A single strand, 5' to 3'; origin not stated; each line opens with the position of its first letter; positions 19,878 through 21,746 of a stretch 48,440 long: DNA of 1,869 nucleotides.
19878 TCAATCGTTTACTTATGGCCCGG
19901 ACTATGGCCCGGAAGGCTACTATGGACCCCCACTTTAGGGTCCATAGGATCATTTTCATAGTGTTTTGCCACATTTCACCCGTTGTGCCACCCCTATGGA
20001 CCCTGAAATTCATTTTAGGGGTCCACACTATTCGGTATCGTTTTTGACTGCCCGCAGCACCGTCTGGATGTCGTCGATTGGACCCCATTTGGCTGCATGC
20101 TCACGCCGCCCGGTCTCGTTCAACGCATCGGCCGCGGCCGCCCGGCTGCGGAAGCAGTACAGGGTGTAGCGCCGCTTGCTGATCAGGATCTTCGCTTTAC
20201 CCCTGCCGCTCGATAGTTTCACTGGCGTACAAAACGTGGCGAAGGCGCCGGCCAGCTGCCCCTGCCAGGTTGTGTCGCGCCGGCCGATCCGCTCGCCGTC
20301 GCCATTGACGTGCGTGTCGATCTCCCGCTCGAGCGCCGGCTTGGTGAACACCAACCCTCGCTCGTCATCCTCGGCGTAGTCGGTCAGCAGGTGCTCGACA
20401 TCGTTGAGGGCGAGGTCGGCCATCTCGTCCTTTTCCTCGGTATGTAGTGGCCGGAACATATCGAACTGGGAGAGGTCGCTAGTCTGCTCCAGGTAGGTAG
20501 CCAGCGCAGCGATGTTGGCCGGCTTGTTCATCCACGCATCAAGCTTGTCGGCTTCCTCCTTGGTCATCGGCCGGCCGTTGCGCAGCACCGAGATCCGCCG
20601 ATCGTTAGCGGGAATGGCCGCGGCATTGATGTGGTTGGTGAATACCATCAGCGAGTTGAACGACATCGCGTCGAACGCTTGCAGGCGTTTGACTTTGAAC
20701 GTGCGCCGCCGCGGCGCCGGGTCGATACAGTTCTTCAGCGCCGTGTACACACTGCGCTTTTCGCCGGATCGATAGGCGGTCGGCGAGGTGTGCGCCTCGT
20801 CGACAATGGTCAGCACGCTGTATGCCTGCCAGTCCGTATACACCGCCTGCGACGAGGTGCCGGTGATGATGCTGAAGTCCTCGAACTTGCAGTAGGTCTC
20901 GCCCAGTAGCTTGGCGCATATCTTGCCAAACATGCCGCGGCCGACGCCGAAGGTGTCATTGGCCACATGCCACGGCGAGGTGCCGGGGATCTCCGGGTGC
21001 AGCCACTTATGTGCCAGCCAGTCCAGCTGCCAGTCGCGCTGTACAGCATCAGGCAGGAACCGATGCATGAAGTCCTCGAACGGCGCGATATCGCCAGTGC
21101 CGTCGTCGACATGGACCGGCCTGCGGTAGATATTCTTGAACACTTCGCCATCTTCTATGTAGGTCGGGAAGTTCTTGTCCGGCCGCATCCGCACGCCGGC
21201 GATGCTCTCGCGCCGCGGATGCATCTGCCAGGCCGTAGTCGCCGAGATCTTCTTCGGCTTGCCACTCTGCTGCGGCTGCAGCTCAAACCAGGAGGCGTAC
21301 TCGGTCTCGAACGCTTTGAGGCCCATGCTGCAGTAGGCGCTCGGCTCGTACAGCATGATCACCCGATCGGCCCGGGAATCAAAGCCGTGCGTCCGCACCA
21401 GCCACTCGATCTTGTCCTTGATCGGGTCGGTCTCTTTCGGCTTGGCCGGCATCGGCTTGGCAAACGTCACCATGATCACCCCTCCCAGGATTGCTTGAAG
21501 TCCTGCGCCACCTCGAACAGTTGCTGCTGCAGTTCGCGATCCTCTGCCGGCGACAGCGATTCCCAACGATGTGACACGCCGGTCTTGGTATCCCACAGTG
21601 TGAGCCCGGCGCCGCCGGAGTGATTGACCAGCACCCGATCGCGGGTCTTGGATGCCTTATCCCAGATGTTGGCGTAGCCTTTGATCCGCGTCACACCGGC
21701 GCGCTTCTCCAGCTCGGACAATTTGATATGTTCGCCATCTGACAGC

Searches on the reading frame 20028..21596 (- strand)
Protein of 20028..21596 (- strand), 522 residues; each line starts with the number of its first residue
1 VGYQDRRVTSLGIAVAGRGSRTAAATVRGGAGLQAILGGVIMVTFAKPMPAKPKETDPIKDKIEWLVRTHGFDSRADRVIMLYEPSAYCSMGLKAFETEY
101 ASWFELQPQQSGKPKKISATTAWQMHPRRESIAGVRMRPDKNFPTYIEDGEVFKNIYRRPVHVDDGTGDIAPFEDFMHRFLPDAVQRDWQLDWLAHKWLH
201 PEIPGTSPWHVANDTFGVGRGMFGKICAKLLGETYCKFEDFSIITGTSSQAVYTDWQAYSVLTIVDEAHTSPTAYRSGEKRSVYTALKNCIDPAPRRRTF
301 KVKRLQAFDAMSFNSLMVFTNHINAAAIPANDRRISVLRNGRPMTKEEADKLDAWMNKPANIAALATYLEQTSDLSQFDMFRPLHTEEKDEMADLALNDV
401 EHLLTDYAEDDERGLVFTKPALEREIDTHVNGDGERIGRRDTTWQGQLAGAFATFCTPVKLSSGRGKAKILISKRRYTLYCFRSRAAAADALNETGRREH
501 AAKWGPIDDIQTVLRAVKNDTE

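Call 8: search_protein_families(library=pfam, proteins=[window:20028-21596:-], max_evalue=0.01)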
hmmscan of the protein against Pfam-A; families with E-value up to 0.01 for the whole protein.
window:20028-21596:- (522 aa): 1 family
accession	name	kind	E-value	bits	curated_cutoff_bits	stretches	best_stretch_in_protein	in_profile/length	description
PF19263.5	DUF5906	-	0.00022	22.3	27.6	1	217-334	7-114/114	Family of unknown function (DUF5906)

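Call 10: search_dna_similar(query=window:20028-21596:-, collection=phages, mode=protein, max_rows=30)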
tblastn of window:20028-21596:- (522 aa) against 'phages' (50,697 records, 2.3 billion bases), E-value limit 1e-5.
Records with a match: 129; places in all: 129; records where one place covers at least 80% of the query: 0.
Best place of each record, by identity: <60% 129.
By first word of the organism name: Salmonella 75; Klebsiella 23; Escherichia 11; Serratia 3; Stenotrophomonas 2; Enterococcus 2; Listeria 2; Yersinia 2; Chivirus 2; Hafnia 2; and 5 more.
By host as written in the record: Salmonella enterica subsp. enterica serovar Typhimurium 20; Salmonella enterica 14; - 11; Klebsiella pneumoniae 8; Salmonella sp. 5; Salmonella enterica subsp. enterica serovar Enteritidis 5; Escherichia coli 4; Salmonella enterica subsp. enterica serovar Infantis 2; and 47 more.
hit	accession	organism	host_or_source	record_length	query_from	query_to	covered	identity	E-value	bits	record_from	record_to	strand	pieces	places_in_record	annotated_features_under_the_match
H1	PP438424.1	Microcystis phage Mel-JY33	Microcystis elabens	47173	61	458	76%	29.1%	1e-26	120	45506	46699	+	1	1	DNA primase/polymerase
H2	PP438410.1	Nostoc phage Nsp-JY18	Nostoc sp.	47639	61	458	76%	29.1%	5e-26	119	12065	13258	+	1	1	DNA primase/polymerase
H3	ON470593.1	Escherichia phage vB_EcoM-683R1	Escherichia coli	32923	52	410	69%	26.0%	8e-15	84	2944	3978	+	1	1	hypothetical protein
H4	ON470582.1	Escherichia phage vB_EcoM-689R2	Escherichia coli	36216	52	410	69%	26.0%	8e-15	84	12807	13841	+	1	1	hypothetical protein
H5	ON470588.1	Escherichia phage vB_EcoM-611R5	Escherichia coli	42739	52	410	69%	26.0%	8e-15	84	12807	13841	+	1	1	hypothetical protein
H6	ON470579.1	Escherichia phage vB_EcoM-606R2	Escherichia coli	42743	52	410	69%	26.0%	8e-15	84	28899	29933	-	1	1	hypothetical protein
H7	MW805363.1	Octadecabacter Antarctic BD virus 1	Octadecabacter sp. strain IceBac 419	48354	112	409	57%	31.0%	6e-33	139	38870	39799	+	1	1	DNA primase/polymerase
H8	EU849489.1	Stenotrophomonas phage S1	-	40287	188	425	46%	25.4%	1e-5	55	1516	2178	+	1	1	gp1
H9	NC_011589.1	Stenotrophomonas phage S1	Stenotrophomonas maltophilia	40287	188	425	46%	25.4%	1e-5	55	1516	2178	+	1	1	DNA primase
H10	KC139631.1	Salmonella phage FSL SP-019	Salmonella enterica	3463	138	338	39%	23.2%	1e-6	57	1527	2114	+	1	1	primase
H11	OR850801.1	Salmonella phage S.Inf 5-2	Salmonella enterica subsp. enterica ...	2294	138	338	39%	23.2%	1e-6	57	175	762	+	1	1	record has no annotation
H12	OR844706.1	Escherichia phage ECO104 4-5-2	Escherichia coli O104:H4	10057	138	338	39%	23.2%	2e-6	57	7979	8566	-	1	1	record has no annotation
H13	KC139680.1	Salmonella phage FSL SP-099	Salmonella enterica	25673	138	338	39%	23.2%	2e-6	57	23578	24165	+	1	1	DR0530-like primase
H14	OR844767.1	Escherichia phage ECO111 5-P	Escherichia coli O111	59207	138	338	39%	23.2%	2e-6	57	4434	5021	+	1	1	record has no annotation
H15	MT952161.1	Serratia phage vB_SmaS-Smarc6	Serratia marcescens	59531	138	338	39%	23.2%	2e-6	57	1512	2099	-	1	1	DNA primase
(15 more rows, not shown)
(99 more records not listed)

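Call 12: find_related_loci(query=window:20028-21596:-, collection=viral_contigs, flank=4000)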
Query window:20028-21596:- (522 aa) in viral_contigs; peptide patterns used: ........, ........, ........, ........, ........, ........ (x = any residue, [..] = any of these).
2 stretches matched a pattern; 1 encode a relative of the query (tblastn E <= 1e-3); 1 distinct loci.
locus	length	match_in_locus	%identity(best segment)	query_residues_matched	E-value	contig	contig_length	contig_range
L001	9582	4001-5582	73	1-522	0e+0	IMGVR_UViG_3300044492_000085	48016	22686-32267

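Call 20: find_related_loci(query=window:20028-21596:-, collection=genome_contigs, flank=5000)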
Query window:20028-21596:- (522 aa) in genome_contigs; peptide patterns used: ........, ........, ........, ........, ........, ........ (x = any residue, [..] = any of these).
22 stretches matched a pattern, but none encodes a relative of the query by tblastn (E <= 1e-3).

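Call 23: find_homologous_proteins(query=window:20028-21473:-, max_evalue=1e-20)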
Query window:20028-21473:- (481 aa): 68 proteins with E <= 1e-20 among 8000 candidates.
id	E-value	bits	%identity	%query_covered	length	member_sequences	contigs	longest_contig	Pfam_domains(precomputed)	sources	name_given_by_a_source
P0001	0.0e+0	1095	96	100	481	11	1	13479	-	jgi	-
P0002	3.2e-240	816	73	100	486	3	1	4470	PF19263.6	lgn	-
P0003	1.9e-214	731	65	100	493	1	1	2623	-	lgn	-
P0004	4.7e-210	717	64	99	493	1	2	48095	PF19263.6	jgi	jgi:hypothetical protein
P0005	8.5e-208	709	65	98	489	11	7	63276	PF19263.6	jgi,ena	jgi:hypothetical protein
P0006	3.9e-201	687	64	99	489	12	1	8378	-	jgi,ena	-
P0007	1.2e-196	672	59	99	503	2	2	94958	PF19263.6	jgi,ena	-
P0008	2.2e-186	639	60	99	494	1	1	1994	PF19263.6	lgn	-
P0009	6.0e-186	637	60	98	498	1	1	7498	PF19263.6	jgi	jgi:hypothetical protein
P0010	6.1e-183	627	58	99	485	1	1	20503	PF19263.6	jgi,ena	-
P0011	4.0e-182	625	59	98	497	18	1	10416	PF19263.6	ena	-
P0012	2.3e-181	622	58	98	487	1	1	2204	PF19263.6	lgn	-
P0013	1.1e-178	613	58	98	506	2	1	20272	PF19263.6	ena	-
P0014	1.0e-177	610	58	98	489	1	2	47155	PF19263.6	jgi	jgi:hypothetical protein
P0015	1.4e-176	606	56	99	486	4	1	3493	PF19263.6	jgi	jgi:hypothetical protein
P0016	3.2e-175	602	57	99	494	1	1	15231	PF19263.6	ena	-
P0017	4.4e-175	601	58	99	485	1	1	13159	PF19263.6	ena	-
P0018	5.4e-169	581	54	98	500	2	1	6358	PF19263.6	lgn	-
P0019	2.8e-127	444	45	98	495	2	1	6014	PF19263.6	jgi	jgi:hypothetical protein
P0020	5.1e-125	436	46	96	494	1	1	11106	PF19263.6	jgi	jgi:hypothetical protein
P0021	6.5e-123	429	46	98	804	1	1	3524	PF19263.6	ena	-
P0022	2.4e-122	427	45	97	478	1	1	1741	PF19263.6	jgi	jgi:Family of unknown function (DUF5906)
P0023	3.3e-122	427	45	96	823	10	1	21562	PF19263.6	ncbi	-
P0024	2.1e-121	424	45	94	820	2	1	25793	PF19263.6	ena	-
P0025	2.5e-121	424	45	96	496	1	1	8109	PF19263.6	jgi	jgi:hypothetical protein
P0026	1.5e-119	418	45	95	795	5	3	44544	PF19263.6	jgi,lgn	jgi:hypothetical protein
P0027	2.4e-117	411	43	100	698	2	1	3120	PF19263.6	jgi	jgi:hypothetical protein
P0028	5.7e-116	406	44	96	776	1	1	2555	PF19263.6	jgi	jgi:hypothetical protein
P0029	1.5e-114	402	43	96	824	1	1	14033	PF19263.6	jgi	jgi:uncharacterized protein DUF5906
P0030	1.9e-114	401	42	100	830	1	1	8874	PF19263.6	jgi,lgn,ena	-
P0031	2.6e-114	401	43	96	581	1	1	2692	PF19263.6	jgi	jgi:hypothetical protein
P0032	3.5e-113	397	42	96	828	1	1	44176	PF19263.6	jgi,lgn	jgi:hypothetical protein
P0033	1.6e-112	395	42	99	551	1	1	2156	PF19263.6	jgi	jgi:hypothetical protein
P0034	2.0e-112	395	58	62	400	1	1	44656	PF19263.6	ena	-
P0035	2.4e-112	394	43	98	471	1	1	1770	PF19263.6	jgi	jgi:hypothetical protein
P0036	9.4e-112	392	41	95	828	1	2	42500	PF19263.6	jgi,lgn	jgi:hypothetical protein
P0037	1.8e-110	388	42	98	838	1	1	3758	PF19263.6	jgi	jgi:hypothetical protein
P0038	2.5e-109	384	42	97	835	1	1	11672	PF19263.6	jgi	jgi:hypothetical protein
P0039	1.5e-106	375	47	82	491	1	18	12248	PF19263.6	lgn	-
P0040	1.6e-106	375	40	99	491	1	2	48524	PF19263.6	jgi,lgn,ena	-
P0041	1.4e-100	356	39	97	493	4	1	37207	PF19263.6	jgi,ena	-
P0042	1.6e-100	355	39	98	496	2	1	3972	PF19263.6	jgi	-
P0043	4.9e-95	337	38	95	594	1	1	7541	PF19263.6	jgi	jgi:hypothetical protein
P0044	5.8e-93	330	43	88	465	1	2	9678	PF19263.6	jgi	jgi:uncharacterized protein DUF5906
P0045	5.7e-91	324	37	96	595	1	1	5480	PF19263.6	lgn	-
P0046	6.5e-90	320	45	74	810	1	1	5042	PF19263.6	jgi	jgi:hypothetical protein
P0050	7.8e-88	314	43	74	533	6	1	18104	PF19263.6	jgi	jgi:hypothetical protein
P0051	1.8e-86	309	42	77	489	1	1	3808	PF19263.6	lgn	-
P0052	1.6e-85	306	42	73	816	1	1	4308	PF19263.6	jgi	jgi:hypothetical protein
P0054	6.7e-85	304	42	76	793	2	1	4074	PF19263.6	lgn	-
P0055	6.7e-84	301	42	72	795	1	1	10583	PF19263.6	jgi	jgi:hypothetical protein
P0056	1.9e-83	299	42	73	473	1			PF19263.6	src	-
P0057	1.4e-82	296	41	73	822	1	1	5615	PF19263.6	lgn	-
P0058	2.7e-82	295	42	73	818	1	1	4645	PF19263.6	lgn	-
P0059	4.0e-82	295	40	81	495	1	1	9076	PF19263.6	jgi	jgi:hypothetical protein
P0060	5.1e-82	294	43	74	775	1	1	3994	PF19263.6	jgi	jgi:hypothetical protein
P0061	5.5e-82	294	44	73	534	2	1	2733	PF19263.6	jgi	jgi:hypothetical protein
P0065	5.6e-73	265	39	73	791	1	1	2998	PF19263.6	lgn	-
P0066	1.1e-72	264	43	67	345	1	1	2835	PF19263.6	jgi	jgi:hypothetical protein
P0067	5.4e-61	225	38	79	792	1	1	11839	PF19263.6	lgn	-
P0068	4.1e-52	196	42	48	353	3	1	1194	PF19263.6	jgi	jgi:hypothetical protein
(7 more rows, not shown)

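Call 24: find_encoding_contigs(protein=P0001, flank=3000, max_places=2)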
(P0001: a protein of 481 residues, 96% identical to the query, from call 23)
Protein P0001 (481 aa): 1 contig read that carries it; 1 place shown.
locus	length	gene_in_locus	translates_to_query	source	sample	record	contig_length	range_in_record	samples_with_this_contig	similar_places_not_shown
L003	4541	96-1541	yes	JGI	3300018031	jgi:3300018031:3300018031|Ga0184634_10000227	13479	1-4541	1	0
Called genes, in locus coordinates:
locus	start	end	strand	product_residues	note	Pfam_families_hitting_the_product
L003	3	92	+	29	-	?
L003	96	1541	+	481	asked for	-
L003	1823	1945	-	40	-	-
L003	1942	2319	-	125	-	PF13560:HTH_31 (faint)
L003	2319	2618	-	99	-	-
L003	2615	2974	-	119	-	-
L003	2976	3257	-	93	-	-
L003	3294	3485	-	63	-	-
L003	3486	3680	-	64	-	-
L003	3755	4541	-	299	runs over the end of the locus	PF17338:GP88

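Call 25: find_encoding_contigs(protein=P0004, flank=3000, max_places=2)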
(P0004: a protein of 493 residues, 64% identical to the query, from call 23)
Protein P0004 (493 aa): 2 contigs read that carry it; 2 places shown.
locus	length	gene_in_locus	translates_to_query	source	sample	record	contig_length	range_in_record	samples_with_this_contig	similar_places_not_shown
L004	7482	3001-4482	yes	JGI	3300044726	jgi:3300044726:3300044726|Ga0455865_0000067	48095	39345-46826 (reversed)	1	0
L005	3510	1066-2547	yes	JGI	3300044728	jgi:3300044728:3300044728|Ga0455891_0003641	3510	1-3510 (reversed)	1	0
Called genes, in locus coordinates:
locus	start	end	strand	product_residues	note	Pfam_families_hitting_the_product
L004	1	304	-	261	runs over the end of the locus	-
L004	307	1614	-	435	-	PF10926:DUF2800, PF12705:PDDEXK_1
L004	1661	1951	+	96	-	-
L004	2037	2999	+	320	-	-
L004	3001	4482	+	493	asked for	PF19263:DUF5906 (weak)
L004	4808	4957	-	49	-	-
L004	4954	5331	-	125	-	-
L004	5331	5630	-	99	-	-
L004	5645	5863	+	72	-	-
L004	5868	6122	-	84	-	-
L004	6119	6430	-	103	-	-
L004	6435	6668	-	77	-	-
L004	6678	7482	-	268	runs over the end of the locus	PF17338:GP88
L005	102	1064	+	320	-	-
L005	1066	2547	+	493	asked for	PF19263:DUF5906 (weak)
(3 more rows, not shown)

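Call 26: find_encoding_contigs(protein=P0005, flank=3000, max_places=3)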
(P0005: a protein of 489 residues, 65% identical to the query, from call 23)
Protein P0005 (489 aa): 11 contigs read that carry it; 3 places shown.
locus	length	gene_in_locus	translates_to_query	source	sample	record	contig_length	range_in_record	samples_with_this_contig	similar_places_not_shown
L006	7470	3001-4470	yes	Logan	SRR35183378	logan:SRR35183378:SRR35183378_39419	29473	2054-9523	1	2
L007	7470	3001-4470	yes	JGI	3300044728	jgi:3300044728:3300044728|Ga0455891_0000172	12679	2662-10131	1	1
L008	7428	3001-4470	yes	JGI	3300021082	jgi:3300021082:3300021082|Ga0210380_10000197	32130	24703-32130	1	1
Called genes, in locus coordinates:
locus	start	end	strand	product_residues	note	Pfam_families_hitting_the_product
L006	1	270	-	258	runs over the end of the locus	-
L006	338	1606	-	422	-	PF10926:DUF2800, PF12705:PDDEXK_1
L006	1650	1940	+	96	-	-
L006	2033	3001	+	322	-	-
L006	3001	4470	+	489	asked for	PF19263:DUF5906 (weak)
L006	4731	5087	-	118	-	-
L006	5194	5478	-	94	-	-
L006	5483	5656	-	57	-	-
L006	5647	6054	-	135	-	-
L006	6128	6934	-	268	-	PF17338:GP88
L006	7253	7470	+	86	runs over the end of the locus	-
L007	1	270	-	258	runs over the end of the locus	-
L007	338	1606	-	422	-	PF10926:DUF2800, PF12705:PDDEXK_1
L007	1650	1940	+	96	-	-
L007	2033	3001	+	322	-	-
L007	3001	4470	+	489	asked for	PF19263:DUF5906 (weak)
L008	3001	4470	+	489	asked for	PF19263:DUF5906 (weak)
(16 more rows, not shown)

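Call 32: find_encoding_contigs(protein=P0007, flank=3000, max_places=1)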
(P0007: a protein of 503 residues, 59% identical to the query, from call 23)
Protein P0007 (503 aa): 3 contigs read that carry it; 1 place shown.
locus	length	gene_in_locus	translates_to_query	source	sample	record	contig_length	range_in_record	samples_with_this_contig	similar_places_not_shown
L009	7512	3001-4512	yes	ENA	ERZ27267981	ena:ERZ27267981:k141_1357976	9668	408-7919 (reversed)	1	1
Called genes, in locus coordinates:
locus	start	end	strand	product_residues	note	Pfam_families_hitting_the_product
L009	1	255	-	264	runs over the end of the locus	-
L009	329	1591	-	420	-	PF10926:DUF2800, PF12705:PDDEXK_1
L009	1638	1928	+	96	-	-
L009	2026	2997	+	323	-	-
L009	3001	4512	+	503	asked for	PF19263:DUF5906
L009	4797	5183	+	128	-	-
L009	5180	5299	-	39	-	-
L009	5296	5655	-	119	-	PF13560:HTH_31 (faint)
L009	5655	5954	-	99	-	-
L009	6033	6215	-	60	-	-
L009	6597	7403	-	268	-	PF17338:GP88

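Call 33: find_encoding_contigs(protein=P0014, flank=3000, max_places=1)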
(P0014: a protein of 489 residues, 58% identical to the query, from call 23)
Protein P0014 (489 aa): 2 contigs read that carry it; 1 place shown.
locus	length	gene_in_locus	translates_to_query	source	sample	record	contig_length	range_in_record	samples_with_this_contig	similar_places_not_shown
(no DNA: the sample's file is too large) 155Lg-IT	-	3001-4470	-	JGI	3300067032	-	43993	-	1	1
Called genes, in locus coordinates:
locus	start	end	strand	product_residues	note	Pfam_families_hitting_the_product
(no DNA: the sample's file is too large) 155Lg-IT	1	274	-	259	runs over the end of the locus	-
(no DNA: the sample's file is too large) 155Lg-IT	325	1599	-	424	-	PF10926:DUF2800, PF12705:PDDEXK_1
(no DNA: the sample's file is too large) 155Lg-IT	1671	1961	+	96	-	-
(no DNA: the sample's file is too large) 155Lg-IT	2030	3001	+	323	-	-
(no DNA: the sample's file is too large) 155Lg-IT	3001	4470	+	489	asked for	PF19263:DUF5906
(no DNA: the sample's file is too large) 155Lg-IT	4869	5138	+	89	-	-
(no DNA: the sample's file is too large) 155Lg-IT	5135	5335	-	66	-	-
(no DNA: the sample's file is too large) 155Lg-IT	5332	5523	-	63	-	-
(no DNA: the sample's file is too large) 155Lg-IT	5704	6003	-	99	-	-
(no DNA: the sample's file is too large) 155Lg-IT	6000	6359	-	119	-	-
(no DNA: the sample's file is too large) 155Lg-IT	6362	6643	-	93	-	-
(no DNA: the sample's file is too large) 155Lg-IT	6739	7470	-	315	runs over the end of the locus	PF17338:GP88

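Call 34: find_encoding_contigs(protein=P0010, flank=3000, max_places=1)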
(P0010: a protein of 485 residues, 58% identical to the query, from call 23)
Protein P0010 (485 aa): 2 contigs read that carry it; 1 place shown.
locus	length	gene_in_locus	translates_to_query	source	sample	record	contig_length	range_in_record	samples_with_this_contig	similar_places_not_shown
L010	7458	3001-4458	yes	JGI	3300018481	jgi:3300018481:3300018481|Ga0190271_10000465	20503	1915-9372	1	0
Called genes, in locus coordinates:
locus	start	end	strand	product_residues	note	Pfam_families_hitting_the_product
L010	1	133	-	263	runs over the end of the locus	-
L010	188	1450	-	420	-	PF10926:DUF2800, PF12705:PDDEXK_1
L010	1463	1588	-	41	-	-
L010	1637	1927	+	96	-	-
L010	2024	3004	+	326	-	-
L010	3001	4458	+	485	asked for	PF19263:DUF5906 (weak)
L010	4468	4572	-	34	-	-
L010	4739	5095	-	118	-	-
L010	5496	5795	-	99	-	-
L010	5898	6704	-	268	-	PF17338:GP88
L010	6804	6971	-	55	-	-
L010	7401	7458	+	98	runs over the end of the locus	-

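Call 35: find_encoding_contigs(protein=P0040, flank=3000, max_places=1)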
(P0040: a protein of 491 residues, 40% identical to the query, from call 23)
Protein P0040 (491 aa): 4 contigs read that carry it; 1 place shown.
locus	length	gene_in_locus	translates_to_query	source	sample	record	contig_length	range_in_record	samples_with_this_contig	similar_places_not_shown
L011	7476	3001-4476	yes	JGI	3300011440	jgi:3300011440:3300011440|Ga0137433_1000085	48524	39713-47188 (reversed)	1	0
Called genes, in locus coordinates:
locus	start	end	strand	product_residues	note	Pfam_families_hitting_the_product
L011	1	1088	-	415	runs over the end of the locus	PF10926:DUF2800, PF12705:PDDEXK_1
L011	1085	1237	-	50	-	-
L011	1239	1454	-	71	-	-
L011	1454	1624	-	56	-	-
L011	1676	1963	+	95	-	-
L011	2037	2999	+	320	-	-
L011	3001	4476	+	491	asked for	PF19263:DUF5906 (weak)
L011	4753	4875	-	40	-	-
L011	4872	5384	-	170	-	-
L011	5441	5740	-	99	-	-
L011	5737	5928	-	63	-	-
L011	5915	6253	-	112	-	-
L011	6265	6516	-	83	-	-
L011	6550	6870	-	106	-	-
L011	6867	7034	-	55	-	-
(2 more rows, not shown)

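Call 40: search_protein_families(library=phrogs, proteins=[window:20028-21473:-], max_evalue=0.0001)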
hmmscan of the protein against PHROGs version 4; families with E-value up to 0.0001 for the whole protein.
window:20028-21473:- (481 aa): 2 families
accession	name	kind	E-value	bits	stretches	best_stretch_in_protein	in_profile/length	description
phrog_1156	-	DNA, RNA and nucleotide metabolism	2.7e-12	47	1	50-380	413-766/855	DNA primase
phrog_24712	-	unknown function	1.1e-08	34.5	1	150-328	458-621/801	-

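Call 49: search_solved_structures(query=A1, max_evalue=1)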
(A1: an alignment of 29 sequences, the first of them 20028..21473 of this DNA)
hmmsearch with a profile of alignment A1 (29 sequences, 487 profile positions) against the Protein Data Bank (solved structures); distinct sequences matched with E-value up to 1: 3.
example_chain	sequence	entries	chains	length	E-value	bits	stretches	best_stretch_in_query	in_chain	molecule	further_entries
6k9e_A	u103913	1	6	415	5.5e-09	38.4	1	146-400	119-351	Primase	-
6k9c_A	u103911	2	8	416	5.5e-09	38.4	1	146-400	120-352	Primase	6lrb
7cby_C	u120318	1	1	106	0.91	11.3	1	84-119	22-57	Forkhead box protein G1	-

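Call 58: find_encoding_contigs(protein=P0023, flank=3000, max_places=1)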
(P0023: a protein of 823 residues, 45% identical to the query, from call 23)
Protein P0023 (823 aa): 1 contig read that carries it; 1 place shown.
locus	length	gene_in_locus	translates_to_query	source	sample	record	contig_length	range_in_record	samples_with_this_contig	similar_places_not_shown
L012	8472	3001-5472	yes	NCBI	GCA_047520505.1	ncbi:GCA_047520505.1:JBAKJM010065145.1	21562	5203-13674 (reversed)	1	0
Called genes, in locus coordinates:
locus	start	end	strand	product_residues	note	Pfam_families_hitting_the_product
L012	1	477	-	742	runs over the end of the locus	PF00476:DNA_pol_A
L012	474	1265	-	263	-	-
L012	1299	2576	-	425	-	PF10926:DUF2800, PF12705:PDDEXK_1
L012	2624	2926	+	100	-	-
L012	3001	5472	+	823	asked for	PF19263:DUF5906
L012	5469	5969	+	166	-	-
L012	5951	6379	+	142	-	PF14197:Cep57_CLD_2 (faint)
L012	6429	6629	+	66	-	-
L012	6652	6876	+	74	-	-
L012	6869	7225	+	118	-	-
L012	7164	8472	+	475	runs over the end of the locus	-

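Call 59: find_encoding_contigs(protein=P0013, flank=3000, max_places=1)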
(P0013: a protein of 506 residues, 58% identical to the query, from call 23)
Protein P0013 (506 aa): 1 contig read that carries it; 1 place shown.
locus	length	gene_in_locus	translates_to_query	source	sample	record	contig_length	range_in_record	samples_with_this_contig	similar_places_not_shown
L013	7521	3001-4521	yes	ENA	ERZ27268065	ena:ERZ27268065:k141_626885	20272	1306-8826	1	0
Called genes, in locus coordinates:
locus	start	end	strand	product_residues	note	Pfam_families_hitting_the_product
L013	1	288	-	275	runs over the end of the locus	-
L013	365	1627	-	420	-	PF10926:DUF2800, PF12705:PDDEXK_1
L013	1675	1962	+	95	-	-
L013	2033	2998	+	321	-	-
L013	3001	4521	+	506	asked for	PF19263:DUF5906 (weak)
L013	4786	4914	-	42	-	-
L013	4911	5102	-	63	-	-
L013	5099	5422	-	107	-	-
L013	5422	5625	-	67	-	-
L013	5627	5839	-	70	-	-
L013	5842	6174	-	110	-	-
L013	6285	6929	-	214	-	PF17338:GP88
